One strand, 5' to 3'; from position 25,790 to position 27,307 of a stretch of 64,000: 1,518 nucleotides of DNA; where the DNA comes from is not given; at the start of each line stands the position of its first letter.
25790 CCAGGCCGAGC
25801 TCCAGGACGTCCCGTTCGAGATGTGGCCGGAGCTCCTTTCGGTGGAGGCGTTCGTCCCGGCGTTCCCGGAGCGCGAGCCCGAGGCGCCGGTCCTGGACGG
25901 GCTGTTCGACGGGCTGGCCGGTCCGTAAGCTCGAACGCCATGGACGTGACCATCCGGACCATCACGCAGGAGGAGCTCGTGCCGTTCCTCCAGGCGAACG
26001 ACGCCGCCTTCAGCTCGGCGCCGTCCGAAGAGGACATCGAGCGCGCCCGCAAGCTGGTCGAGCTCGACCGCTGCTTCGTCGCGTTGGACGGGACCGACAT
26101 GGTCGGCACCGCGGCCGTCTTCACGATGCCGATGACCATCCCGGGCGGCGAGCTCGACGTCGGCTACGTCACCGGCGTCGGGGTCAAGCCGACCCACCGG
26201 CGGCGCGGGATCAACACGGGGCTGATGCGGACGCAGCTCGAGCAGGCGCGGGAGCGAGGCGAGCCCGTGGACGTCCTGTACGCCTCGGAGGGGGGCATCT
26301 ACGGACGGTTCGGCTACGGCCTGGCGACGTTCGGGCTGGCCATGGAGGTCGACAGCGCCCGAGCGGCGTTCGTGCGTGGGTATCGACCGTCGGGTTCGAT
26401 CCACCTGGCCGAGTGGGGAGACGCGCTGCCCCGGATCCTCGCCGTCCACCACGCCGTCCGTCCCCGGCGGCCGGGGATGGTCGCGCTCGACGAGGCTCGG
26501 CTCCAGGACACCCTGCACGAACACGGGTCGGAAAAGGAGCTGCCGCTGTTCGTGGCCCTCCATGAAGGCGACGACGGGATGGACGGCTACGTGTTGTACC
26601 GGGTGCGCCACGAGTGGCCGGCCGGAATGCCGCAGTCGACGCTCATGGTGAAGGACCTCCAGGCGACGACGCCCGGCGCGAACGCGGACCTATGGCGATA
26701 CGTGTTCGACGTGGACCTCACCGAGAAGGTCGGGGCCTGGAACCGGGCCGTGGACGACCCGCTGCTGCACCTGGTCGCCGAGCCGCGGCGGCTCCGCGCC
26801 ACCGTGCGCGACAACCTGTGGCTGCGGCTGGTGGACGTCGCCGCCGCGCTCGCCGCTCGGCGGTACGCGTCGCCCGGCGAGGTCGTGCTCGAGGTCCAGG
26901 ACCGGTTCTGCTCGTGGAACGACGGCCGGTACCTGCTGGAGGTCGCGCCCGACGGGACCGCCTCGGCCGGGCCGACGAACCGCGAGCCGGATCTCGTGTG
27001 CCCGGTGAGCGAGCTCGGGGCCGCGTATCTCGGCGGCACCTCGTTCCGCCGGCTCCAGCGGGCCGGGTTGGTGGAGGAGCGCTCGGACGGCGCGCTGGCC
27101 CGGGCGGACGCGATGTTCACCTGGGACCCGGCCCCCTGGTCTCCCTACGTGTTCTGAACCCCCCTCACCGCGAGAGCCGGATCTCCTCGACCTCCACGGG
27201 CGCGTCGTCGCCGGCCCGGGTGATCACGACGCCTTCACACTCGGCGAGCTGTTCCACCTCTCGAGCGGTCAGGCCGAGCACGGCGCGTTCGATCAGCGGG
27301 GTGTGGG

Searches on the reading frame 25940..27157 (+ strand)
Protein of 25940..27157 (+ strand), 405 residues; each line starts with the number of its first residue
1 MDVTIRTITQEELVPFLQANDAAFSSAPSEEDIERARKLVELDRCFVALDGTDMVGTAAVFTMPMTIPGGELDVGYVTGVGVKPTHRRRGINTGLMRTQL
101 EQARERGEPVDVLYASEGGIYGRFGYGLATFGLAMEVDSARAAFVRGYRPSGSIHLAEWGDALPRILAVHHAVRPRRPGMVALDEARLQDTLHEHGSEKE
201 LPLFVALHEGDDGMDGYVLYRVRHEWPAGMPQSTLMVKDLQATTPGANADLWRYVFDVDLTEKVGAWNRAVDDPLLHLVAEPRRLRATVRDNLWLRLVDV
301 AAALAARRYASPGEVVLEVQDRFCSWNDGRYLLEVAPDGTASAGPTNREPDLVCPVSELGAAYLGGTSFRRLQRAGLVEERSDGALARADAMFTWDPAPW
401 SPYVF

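Call 71: search_protein_families(library=pfam, max_evalue=0.001, proteins=[window:25940-27157:+])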
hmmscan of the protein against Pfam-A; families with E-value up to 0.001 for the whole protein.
window:25940-27157:+ (405 aa): 5 families
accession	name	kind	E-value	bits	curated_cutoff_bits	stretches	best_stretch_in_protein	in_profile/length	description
PF13527.13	Acetyltransf_9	-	4e-35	121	25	1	4-128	1-126/127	Acetyltransferase (GNAT) domain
PF13530.11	SCP2_2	-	9.6e-23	81.2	23.2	1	300-401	1-104/105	Sterol carrier protein domain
PF17668.7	Acetyltransf_17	-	5.8e-21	75.7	25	1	185-288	7-109/114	Acetyltransferase (GNAT) domain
PF00583.31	Acetyltransf_1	-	2.3e-09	38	20.7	1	29-107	21-92/116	Acetyltransferase (GNAT) family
PF13508.13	Acetyltransf_7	-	3.4e-06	27.8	27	1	43-126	3-82/84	Acetyltransferase (GNAT) domain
